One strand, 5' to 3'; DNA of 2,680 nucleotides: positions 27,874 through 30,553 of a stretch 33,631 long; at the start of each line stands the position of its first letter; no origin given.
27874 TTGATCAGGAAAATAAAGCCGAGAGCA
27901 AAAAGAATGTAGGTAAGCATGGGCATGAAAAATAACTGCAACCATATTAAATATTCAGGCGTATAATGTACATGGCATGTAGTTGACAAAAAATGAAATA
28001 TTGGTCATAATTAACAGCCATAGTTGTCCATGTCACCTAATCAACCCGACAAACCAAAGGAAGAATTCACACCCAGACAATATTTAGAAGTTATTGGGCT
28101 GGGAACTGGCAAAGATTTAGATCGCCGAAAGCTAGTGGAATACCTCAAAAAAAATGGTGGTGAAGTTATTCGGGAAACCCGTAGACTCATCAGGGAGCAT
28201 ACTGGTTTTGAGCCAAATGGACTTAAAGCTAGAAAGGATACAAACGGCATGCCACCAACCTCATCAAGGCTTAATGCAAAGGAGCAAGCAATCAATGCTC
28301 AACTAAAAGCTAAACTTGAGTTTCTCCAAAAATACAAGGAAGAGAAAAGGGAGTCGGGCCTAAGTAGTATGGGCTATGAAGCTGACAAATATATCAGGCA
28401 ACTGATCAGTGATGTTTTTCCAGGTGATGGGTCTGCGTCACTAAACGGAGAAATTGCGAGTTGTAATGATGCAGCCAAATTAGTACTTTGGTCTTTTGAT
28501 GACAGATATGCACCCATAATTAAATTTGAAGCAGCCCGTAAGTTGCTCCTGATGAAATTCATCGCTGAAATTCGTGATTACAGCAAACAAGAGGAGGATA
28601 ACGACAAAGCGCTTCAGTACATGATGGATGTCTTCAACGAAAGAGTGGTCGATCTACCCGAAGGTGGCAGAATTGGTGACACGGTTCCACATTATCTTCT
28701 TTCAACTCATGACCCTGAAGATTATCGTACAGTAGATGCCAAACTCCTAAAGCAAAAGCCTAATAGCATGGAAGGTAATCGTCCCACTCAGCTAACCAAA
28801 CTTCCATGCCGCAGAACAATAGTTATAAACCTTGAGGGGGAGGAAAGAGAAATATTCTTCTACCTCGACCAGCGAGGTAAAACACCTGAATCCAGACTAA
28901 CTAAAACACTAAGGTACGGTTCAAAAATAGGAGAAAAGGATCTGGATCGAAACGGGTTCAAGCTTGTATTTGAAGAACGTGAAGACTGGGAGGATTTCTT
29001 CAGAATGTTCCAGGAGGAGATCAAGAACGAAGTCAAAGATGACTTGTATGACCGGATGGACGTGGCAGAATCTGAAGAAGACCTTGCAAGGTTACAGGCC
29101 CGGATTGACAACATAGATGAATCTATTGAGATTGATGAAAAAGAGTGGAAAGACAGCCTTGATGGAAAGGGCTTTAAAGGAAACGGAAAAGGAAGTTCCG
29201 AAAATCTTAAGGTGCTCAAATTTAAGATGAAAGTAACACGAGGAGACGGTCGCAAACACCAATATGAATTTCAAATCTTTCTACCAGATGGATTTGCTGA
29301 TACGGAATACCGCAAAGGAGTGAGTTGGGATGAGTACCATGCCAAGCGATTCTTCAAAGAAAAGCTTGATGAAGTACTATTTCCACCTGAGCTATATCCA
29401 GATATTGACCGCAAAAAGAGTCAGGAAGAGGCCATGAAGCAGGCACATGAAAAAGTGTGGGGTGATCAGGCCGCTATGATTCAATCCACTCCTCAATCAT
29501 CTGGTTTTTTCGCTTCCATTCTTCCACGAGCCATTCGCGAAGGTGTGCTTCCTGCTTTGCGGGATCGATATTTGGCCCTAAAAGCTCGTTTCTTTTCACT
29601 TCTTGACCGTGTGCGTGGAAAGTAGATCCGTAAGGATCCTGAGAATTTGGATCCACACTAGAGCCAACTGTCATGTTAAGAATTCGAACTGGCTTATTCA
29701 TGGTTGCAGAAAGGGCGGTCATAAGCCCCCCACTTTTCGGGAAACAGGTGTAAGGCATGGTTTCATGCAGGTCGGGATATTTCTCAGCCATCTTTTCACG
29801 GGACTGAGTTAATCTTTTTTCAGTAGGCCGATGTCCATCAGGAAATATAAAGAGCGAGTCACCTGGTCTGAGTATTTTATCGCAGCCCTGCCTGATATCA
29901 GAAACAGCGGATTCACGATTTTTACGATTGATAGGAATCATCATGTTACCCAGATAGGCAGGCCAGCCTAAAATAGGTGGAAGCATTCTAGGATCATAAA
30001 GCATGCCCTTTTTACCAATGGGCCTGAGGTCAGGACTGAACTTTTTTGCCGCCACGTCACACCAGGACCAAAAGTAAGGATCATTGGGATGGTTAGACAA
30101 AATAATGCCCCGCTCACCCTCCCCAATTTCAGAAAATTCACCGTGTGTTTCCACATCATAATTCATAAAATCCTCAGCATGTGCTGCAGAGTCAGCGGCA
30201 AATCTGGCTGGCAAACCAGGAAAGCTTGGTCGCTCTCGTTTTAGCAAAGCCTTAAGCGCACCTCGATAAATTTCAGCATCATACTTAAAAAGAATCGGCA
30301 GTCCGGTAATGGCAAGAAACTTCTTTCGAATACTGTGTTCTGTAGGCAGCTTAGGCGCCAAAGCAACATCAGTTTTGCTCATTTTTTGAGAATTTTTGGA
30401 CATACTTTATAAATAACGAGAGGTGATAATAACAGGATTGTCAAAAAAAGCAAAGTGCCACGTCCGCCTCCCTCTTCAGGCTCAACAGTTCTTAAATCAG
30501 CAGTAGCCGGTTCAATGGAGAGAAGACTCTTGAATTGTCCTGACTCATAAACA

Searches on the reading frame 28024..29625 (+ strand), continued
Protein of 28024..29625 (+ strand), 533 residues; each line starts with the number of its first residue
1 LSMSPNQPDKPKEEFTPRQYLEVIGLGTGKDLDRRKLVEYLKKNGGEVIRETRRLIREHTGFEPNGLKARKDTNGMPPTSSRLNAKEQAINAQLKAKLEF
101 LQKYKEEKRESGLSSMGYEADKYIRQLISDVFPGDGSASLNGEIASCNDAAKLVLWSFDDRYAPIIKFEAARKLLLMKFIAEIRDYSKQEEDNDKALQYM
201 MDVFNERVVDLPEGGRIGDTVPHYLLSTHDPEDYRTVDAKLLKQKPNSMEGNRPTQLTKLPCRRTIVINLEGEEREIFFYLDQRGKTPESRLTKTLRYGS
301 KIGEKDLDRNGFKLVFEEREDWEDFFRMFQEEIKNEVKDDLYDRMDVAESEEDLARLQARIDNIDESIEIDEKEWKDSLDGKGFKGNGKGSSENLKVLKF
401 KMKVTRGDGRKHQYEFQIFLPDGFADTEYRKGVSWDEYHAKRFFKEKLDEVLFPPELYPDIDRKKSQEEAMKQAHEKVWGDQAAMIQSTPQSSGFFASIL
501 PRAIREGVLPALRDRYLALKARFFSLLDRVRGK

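Call 51: list_cluster_members(proteins=[P0125, P0099, P0145, P0140, P0081, P0066, P0060, P0044, P0033, P0019])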
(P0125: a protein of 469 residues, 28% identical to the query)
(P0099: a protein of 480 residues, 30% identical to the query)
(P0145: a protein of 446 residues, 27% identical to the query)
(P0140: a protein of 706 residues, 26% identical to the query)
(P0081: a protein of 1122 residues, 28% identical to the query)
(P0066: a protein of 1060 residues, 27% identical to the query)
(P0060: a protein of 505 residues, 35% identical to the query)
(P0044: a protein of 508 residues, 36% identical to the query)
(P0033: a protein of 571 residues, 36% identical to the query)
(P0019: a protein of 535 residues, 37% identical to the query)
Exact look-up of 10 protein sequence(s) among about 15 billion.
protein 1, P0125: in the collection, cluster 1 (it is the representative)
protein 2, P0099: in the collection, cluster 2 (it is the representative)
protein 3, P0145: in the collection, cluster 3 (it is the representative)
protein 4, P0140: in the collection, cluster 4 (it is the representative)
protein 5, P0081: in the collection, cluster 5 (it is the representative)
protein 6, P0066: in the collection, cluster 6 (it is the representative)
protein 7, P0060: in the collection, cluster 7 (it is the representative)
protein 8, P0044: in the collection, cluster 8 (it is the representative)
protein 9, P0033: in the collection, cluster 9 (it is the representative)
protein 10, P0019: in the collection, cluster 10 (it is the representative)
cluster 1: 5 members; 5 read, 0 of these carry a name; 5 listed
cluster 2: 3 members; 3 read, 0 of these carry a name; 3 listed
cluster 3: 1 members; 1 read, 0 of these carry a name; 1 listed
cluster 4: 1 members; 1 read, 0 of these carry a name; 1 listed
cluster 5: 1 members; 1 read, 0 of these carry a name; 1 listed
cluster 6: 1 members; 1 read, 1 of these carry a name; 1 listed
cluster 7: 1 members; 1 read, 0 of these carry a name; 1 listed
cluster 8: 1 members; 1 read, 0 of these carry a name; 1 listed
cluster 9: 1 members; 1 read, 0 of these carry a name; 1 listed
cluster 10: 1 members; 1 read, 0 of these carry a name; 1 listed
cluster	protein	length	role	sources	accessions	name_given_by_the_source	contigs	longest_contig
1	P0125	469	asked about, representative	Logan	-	-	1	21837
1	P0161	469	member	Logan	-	-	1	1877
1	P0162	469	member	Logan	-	-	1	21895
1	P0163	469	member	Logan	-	-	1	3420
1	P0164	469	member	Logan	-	-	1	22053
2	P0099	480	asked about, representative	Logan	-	-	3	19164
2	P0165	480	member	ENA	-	-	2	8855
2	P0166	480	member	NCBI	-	-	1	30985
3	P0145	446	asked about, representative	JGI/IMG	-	-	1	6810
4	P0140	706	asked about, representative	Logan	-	-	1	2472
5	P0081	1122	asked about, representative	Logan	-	-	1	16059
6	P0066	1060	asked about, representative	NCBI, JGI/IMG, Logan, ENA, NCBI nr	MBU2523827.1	hypothetical protein KKG71_01395 [Patescibacteria group bacterium] | hypothetical protein [Patescibacteria group bacterium]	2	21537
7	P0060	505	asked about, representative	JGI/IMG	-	-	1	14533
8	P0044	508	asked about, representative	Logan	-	-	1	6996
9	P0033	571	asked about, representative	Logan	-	-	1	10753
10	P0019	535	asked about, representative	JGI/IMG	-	-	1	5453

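Call 52: find_homologous_proteins(query=A2, max_evalue=0.00001)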
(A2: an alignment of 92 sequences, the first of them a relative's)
Query A2 (92 sequences) (531 aa, profile of the alignment): 11 proteins with E <= 0.00001 among 8000 candidates.
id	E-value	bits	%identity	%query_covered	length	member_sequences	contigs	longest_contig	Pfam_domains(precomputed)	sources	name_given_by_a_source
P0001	3.4e-97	344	100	100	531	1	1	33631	-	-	-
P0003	3.9e-88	314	51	91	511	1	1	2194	-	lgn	-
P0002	3.5e-86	308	63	100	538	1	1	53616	-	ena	-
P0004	1.6e-84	303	52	90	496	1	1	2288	-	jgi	jgi:hypothetical protein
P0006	2.4e-84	302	49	90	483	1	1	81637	-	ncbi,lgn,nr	ncbi:hypothetical protein JXD20_04595 [Candidatus Peregrinibacteria bacterium]|nr:hypothetical prote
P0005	1.2e-83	300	50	90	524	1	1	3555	-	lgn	-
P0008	5.3e-82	294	45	91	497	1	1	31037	-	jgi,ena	-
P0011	1.1e-79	287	45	88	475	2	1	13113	-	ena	-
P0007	1.8e-79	286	48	90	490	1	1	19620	-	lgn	-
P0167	4.7e-69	252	45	91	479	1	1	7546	-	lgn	-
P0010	1.1e-68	250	44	90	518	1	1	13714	-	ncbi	ncbi:MAG: hypothetical protein V1880_00310 [Patescibacteria group bacterium]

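Call 68: fold_search(model_id=the predicted structure, library=viral)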
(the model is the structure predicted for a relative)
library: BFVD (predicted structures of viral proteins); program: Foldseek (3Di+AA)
matches with E <= 10: 152; with E <= 0.001: 0
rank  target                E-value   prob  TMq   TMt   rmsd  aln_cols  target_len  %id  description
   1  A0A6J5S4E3            4.0e-03  0.98  0.14  0.17  14.1       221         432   15  RelA/SpoT [uncultured Caudovirales phage]
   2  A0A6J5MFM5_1          3.7e-02  0.69  0.15  0.09  20.7       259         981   15  ART-PolyVal-like domain-containing protein [uncultured Caudovirales phage]
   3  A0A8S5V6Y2            1.6e-01  0.09  0.08  0.10  35.6       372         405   12  Uncharacterized protein [CrAss-like virus sp. ctXt06]
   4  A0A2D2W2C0            1.9e-01  0.10  0.07  0.09  30.6       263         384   15  Uncharacterized protein [Stenotrophomonas phage vB_SmaS_DLP_5]
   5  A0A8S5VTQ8            2.6e-01  0.44  0.14  0.28  12.9       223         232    8  (no name in the UniProt tables at hand)
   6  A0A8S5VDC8            4.5e-01  0.33  0.08  0.29  19.4       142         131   15  Uncharacterized protein [Siphoviridae sp. ctGa111]
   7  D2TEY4                4.7e-01  0.07  0.11  0.16  20.3       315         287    9  (no name in the UniProt tables at hand)
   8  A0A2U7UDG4            6.2e-01  0.08  0.11  0.09  19.6       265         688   13  Uncharacterized protein [Pandoravirus neocaledonia]
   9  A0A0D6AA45            9.1e-01  0.08  0.06  0.04  28.7       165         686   15  Membrane glycoprotein polyprotein (Fragment) [Dabie bandavirus]
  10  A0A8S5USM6            1.0e+00  0.14  0.12  0.33  18.5       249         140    7  Uncharacterized protein [Myoviridae sp. ctijX18]
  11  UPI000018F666         1.0e+00  0.08  0.07  0.16  13.1       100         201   12  (no name look-up for this kind of identifier)
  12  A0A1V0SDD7            1.1e+00  0.12  0.11  0.14  21.9       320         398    6  Uncharacterized protein [Indivirus ILV1]
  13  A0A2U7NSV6            1.2e+00  0.10  0.07  0.18   6.9        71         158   21  (no name in the UniProt tables at hand)
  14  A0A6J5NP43            1.2e+00  0.03  0.10  0.06  30.0       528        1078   10  Uncharacterized protein [uncultured Caudovirales phage]
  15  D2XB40                1.3e+00  0.08  0.08  0.24  16.0       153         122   12  Uncharacterized protein [Marseillevirus marseillevirus]
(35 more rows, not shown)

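Call 77: search_dna_similar(query=window:28030-29625:+, collection=phages, mode=protein, max_evalue=0.01, max_rows=10)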
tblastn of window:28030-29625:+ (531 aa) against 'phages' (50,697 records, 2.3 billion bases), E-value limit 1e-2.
No match.

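Call 78: search_dna_similar(query=window:28030-29625:+, collection=plasmids, mode=protein, max_evalue=0.01, max_rows=10)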
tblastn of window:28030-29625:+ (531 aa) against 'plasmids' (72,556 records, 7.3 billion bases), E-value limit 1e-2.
No match.

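Call 79: find_related_loci(query=A1, collection=viral_contigs, flank=5000)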
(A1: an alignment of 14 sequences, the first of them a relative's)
Query A1 (531 aa) in viral_contigs; peptide patterns used: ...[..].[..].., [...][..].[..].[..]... (x = any residue, [..] = any of these).
28 stretches matched a pattern, but none encodes a relative of the query by tblastn (E <= 1e-3).

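Call 80: find_encoding_contigs(protein=P0099, flank=6000, max_places=1)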
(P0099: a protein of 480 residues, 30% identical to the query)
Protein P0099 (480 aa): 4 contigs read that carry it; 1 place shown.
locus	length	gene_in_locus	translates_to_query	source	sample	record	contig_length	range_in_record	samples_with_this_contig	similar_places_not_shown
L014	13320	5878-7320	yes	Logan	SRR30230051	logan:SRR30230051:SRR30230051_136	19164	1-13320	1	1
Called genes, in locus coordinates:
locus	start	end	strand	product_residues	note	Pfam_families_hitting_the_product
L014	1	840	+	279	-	?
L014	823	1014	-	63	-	-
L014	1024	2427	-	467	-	PF00749:tRNA-synt_1c, PF19269:Anticodon_2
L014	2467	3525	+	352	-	-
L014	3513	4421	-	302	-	PF00768:Peptidase_S11, PF02113:Peptidase_S13 (weak), PF13354:Beta-lactamase2 (faint)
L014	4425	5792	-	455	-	PF01336:tRNA_anti-codon, PF00152:tRNA-synt_2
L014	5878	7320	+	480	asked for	-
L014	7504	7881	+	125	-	-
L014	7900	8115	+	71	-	-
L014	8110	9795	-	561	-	PF01368:DHH, PF02272:DHHA1, PF17768:RecJ_OB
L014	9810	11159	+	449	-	PF01743:PolyA_pol, PF12627:PolyA_pol_RNAbd, PF01966:HD, PF13735:tRNA_NucTran2_2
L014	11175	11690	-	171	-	-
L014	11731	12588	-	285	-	PF07549:Sec_GG (faint), PF02355:SecD_SecF_C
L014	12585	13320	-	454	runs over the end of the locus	PF21760:SecD_1st, PF22599:SecDF_P1_head, PF02355:SecD_SecF_C, PF03176:MMPL (weak)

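Call 81: find_encoding_contigs(protein=P0066, flank=6000, max_places=1)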
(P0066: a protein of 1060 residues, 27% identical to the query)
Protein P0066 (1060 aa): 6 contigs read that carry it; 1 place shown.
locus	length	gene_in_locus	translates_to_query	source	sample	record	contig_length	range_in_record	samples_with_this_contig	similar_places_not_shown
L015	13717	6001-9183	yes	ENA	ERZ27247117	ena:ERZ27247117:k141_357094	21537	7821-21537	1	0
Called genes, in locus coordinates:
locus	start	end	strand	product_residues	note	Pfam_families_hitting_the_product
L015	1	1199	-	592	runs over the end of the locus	PF04294:VanW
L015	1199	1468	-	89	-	PF12732:YtxH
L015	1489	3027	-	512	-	PF12072:RNase_Y_N, PF01966:HD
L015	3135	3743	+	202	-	PF09997:DUF2238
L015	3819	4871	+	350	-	PF01594:AI-2E_transport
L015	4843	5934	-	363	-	PF08331:QueG_DUF1730, PF13484:Fer4_16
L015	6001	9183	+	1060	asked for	-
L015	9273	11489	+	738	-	PF00580:UvrD-helicase, PF13245:AAA_19, PF13604:AAA_30 (faint), PF13361:UvrD_C, PF13538:UvrD_C_2, PF21196:PcrA_UvrD_tudor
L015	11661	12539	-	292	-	PF07705:CARDB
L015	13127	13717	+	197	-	?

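Call 82: find_encoding_contigs(protein=P0060, flank=6000, max_places=1)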
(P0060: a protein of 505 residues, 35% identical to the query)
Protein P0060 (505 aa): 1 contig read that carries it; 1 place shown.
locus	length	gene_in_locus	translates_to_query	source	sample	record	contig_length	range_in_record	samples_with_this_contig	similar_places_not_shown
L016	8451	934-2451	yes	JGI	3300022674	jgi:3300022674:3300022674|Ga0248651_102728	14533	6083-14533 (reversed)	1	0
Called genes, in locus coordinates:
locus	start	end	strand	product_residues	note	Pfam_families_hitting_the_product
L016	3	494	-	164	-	?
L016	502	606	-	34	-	-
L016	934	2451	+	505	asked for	-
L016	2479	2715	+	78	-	-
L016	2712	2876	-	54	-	-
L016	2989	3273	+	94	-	-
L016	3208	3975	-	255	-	PF01790:LGT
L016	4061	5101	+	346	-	PF00814:TsaD, PF22521:HypF_C_2 (weak)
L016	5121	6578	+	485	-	PF00890:FAD_binding_2, PF01134:GIDA (faint), PF01266:DAO, PF03486:HI0933_like, PF07992:Pyr_redox_2 (faint)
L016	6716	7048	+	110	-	-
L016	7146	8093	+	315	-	PF13367:PrsW-protease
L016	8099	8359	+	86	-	PF01106:NifU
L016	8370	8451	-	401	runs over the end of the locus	PF00919:UPF0004, PF04055:Radical_SAM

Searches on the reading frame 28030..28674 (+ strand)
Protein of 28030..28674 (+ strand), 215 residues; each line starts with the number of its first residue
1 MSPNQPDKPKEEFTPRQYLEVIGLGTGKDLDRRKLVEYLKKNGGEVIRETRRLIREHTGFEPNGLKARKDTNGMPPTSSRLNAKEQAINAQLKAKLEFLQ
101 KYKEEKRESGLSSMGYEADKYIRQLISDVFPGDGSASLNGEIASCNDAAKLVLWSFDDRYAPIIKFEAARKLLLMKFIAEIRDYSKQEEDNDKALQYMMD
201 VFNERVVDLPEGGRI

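Call 61: predict_structure(alignment_id=A3)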
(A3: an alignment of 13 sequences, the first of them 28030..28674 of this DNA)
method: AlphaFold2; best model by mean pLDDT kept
length: 215 residues; sequences in the alignment: 13
mean_pLDDT: 76.3   pTM: 0.73
mean pLDDT of the five models: 76.3, 72.4, 64.8, 64.7, 59.9
residues with pLDDT >= 90: 3; 70-90: 160; 50-70: 46; < 50: 6
segments of 3 or more residues with pLDDT < 50: none
pLDDT, mean of each block of 10 residues (from residue 1): 48 74 75 86 83 85 70 59 86 84 81 88 81 74 87 84 83 84 59 70 70 55
secondary structure, 60 per line:
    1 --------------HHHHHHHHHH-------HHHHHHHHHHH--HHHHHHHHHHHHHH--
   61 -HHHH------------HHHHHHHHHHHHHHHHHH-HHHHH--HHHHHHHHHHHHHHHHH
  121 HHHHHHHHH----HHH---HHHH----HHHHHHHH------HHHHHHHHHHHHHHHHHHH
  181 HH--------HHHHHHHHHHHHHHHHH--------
elements in order: H15-24 H32-42 H45-58 H62-65 H78-95 H97-101 H104-129 H140-143 H148-155 H162-182 H191-207

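Call 63: fold_search(model_id=the predicted structure, library=pdb)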
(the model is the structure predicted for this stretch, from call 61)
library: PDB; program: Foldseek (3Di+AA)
matches with E <= 10: 61; with E <= 0.001: 0
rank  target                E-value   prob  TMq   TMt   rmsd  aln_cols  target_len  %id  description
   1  3qzx                  1.3e+00  0.10  0.16  0.17  17.1       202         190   11  3D Structure of ferric methanosarcina acetivorans protoglobin Y61A mutant with unknown ligand (released 2011-06-08)
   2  5q0o_C                1.3e+00  0.06  0.16  0.15  18.2       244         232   15  Ligand binding to FARNESOID-X-RECEPTOR (released 2017-07-05)
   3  2veb                  2.0e+00  0.05  0.12  0.14  17.4       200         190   12  High resolution structure of protoglobin from Methanosarcina acetivorans C2A (released 2008-01-22)
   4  5q0m_A                2.4e+00  0.06  0.17  0.17  16.4       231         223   11  Ligand binding to FARNESOID-X-RECEPTOR (released 2017-07-05)
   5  5q1c_C                2.6e+00  0.07  0.19  0.18  14.0       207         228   14  Ligand binding to FARNESOID-X-RECEPTOR (released 2017-07-05)
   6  6zdw_BBB              2.7e+00  0.09  0.18  0.24  16.5       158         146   14  Crystal structure of the ribonuclease core of R3B2 (released 2021-03-31)
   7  5q15_C                2.8e+00  0.06  0.18  0.17  14.1       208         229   14  Ligand binding to FARNESOID-X-RECEPTOR (released 2017-07-05)
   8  5q0q_A                2.8e+00  0.04  0.16  0.15  17.3       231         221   12  Ligand binding to FARNESOID-X-RECEPTOR (released 2017-07-05)
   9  6grk_A                2.8e+00  0.03  0.14  0.10  24.7       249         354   10  Structure of the soluble AhlB of the tripartite alpha-pore forming toxin, AHL, from Aeromonas hydrophila. (released 2019-07-03)
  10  5y49_A                2.9e+00  0.05  0.17  0.17  17.3       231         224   12  A moderator XD22 binding to bile acid receptor (released 2019-02-20)
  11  7trb_A                3.4e+00  0.08  0.16  0.15  15.7       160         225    9  CRYSTAL STRUCTURE OF FARNESOID X-ACTIVATED RECEPTOR COMPLEXED WITH COMPOUND-32 AKA (1S,3S)-N-({4-[5-(2-FLUOROPR OPAN-2 (released 2022-06-29)
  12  5sv0_E                3.4e+00  0.03  0.13  0.13  26.6       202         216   12  Structure of the ExbB/ExbD complex from E. coli at pH 7.0 (released 2016-09-28)
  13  5sv0_I                3.5e+00  0.05  0.16  0.15  24.4       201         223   12  Structure of the ExbB/ExbD complex from E. coli at pH 7.0 (released 2016-09-28)
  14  9kpz_B                3.5e+00  0.04  0.13  0.13  26.9       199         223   15  Structure of TolQRA complex at pH 5.4 from E.coli (released 2026-03-04)
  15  3awp                  3.7e+00  0.04  0.16  0.10  14.7       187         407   16  Cytochrome P450SP alpha (CYP152B1) mutant F288G (released 2011-06-29)
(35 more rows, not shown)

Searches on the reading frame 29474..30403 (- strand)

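Call 17: search_protein_families(library=pfam, proteins=[window:29474-30403:-], max_evalue=0.001)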
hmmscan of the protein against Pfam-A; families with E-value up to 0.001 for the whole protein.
window:29474-30403:- (309 aa): 1 family
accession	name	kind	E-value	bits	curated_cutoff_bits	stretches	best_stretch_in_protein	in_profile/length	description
PF01553.26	Acyltransferase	-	0.00031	21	23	1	94-200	11-110/132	Acyltransferase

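Call 18: search_protein_families(library=padloc, proteins=[window:29474-30403:-], max_evalue=10)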
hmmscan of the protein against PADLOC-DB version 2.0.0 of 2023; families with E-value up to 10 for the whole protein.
window:29474-30403:- (309 aa): 0 families
